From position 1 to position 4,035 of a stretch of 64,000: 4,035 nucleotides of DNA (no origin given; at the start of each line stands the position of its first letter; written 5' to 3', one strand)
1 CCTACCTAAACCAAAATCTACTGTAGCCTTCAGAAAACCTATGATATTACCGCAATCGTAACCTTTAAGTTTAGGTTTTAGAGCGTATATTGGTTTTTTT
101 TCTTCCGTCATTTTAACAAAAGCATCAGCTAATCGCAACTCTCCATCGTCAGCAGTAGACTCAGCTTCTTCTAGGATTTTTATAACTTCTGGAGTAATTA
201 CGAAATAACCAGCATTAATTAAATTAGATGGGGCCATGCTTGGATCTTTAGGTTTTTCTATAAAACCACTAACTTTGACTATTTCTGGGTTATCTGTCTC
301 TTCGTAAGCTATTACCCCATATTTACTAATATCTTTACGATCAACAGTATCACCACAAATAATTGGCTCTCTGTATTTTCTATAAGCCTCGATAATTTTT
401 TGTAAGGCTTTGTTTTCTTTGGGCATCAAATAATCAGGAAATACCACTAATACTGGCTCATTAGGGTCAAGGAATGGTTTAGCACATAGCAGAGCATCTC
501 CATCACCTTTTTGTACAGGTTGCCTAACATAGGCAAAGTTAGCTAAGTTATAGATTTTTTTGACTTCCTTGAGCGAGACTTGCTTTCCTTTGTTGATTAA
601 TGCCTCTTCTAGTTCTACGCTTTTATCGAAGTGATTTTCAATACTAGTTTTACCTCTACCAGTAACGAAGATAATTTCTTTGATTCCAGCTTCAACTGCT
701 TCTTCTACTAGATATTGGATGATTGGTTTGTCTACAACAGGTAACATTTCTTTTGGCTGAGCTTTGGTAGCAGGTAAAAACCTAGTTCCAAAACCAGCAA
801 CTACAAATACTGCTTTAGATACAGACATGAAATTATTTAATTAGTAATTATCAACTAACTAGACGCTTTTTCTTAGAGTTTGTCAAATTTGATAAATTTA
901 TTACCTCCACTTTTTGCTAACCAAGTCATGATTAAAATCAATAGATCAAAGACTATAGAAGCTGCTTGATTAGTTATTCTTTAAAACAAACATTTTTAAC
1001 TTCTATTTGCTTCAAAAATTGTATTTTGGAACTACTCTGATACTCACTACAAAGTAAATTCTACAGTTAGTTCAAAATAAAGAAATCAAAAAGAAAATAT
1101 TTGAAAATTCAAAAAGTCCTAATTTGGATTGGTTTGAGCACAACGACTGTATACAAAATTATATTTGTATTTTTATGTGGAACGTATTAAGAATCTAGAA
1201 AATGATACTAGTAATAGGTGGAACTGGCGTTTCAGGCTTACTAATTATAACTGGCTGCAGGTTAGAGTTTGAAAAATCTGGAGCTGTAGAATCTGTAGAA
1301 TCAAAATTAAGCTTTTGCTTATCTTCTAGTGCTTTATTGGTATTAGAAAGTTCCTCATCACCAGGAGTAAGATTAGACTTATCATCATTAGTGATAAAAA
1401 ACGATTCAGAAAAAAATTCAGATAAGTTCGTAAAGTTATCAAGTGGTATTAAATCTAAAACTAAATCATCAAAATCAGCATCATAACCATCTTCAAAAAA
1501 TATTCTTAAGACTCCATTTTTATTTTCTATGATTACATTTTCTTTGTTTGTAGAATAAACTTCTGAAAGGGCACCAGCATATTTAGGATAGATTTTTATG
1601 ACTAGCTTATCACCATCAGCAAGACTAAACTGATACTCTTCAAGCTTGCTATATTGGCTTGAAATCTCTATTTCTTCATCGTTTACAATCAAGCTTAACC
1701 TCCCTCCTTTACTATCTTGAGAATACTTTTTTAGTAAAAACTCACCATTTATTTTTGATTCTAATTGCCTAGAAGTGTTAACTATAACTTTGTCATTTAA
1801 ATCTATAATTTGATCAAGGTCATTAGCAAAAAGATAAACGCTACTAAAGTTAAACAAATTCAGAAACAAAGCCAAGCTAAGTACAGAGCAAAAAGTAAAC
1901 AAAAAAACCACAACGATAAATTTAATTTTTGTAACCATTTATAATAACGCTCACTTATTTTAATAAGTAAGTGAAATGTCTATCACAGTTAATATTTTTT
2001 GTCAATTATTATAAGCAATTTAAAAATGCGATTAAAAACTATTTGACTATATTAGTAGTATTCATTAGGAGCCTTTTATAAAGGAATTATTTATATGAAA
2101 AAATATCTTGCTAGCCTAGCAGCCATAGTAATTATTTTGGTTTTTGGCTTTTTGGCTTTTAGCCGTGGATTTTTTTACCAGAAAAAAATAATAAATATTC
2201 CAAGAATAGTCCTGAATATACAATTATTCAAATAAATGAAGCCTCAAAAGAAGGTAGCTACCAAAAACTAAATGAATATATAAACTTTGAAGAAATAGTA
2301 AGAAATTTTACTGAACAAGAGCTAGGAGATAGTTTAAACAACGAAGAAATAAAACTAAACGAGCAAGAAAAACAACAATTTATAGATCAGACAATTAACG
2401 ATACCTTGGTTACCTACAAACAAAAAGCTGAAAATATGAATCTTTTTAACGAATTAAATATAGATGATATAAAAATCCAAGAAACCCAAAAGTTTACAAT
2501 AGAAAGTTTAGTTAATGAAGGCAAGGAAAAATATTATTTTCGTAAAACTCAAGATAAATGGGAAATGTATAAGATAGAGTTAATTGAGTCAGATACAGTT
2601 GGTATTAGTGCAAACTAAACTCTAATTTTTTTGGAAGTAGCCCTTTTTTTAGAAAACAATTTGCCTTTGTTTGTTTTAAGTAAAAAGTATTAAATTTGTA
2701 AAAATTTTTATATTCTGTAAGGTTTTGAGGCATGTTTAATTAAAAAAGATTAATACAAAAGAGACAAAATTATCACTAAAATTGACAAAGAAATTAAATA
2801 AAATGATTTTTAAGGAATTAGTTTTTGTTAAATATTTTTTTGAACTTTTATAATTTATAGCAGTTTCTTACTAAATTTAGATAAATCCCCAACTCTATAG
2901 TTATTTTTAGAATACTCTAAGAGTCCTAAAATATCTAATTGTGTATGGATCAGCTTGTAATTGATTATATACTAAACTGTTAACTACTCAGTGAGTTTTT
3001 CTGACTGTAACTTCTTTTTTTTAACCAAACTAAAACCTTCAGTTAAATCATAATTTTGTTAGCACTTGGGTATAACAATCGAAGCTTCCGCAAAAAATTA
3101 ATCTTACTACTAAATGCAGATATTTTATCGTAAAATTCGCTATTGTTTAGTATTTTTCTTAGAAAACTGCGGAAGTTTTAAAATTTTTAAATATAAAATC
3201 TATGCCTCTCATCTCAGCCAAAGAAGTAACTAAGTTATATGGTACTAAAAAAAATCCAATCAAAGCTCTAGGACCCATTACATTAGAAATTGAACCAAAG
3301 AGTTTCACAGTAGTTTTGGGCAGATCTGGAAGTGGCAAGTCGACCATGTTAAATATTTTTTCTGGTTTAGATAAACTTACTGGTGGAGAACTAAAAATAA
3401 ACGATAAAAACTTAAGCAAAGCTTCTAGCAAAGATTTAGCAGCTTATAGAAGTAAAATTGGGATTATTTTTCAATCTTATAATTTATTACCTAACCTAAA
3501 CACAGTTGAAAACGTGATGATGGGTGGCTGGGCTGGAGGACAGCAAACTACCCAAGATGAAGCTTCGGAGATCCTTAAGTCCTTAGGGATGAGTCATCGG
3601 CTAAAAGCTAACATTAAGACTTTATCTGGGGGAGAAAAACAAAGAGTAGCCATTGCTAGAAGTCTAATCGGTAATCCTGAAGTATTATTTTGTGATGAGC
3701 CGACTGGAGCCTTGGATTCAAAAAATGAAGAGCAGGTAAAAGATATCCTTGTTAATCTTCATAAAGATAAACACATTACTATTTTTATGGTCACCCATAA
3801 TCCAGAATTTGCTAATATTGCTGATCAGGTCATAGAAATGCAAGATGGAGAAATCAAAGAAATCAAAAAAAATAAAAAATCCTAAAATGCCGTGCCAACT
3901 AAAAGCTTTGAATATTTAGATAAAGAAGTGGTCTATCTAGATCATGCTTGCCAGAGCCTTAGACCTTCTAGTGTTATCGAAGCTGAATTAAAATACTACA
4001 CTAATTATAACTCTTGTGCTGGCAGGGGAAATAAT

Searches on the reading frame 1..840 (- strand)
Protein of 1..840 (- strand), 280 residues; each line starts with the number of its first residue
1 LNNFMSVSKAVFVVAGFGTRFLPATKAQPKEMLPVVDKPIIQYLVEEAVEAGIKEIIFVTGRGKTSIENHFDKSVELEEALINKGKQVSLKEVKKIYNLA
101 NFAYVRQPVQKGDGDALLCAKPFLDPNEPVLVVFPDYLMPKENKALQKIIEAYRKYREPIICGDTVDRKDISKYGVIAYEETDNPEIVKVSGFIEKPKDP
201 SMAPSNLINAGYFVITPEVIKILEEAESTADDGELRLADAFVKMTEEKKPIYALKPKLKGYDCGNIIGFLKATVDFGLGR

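Call 55: search_protein_families(library=pfam, proteins=[window:1-840:-], max_evalue=0.01)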
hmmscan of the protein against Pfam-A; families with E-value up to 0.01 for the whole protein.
window:1-840:- (280 aa): 2 families
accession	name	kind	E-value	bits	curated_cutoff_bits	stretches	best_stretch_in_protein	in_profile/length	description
PF00483.29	NTP_transferase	-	6.4e-31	108.2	21.2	1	9-274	1-240/245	Nucleotidyl transferase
PF12804.13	NTP_transf_3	-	5.3e-06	27.1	27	1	11-164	2-122/160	MobA-like NTP transferase domain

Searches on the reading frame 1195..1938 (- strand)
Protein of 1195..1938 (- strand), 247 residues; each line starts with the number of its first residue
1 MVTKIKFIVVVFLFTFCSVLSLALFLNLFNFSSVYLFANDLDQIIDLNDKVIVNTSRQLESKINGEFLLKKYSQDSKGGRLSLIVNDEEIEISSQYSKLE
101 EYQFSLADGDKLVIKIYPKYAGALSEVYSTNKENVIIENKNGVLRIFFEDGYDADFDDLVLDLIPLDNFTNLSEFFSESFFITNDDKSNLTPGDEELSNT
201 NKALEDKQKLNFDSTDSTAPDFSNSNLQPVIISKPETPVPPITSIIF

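Call 19: search_protein_families(library=pfam, proteins=[window:1195-1938:-], max_evalue=0.01)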
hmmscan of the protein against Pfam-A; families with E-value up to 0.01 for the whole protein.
window:1195-1938:- (247 aa): 0 families

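Call 24: search_protein_families(library=ncbifam, proteins=[window:1195-1938:-], max_evalue=0.01)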
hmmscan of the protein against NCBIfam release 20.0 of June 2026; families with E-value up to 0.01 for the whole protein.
window:1195-1938:- (247 aa): 0 families

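Call 89: search_solved_structures(query=window:1195-1938:-, max_evalue=0.1)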
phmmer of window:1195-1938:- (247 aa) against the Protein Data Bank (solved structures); distinct sequences matched with E-value up to 0.1: 0.

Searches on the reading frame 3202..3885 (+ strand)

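Call 19: search_protein_families(library=pfam, proteins=[window:3202-3885:+], max_evalue=0.01)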
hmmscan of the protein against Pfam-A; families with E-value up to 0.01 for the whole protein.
window:3202-3885:+ (227 aa): 8 families
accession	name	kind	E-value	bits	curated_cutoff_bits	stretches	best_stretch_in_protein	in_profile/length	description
PF00005.33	ABC_tran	-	5.3e-34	118.2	25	1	25-168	3-136/137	ABC transporter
PF02463.25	SMC_N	-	2e-08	34.4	40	1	33-215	24-213/220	RecF/RecN/SMC N terminal domain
PF13304.12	AAA_21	-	4.1e-06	27.5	27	0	124-203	221-302/304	AAA domain, putative AbiEii toxin, Type IV TA system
PF13555.12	AAA_29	-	0.00049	20.2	27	1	27-50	16-39/61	P-loop containing region of AAA domain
PF03193.22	RsgA_GTPase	-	0.00072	19.9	30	1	27-65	101-138/174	RsgA GTPase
PF13166.12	AAA_13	-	0.0031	16.7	36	0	139-213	498-583/713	AAA domain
PF13401.12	AAA_22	-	0.0054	17.5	27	0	32-171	4-96/130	AAA domain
PF13175.12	AAA_15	-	0.0065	16.6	32.1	0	27-226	18-130/374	AAA ATPase domain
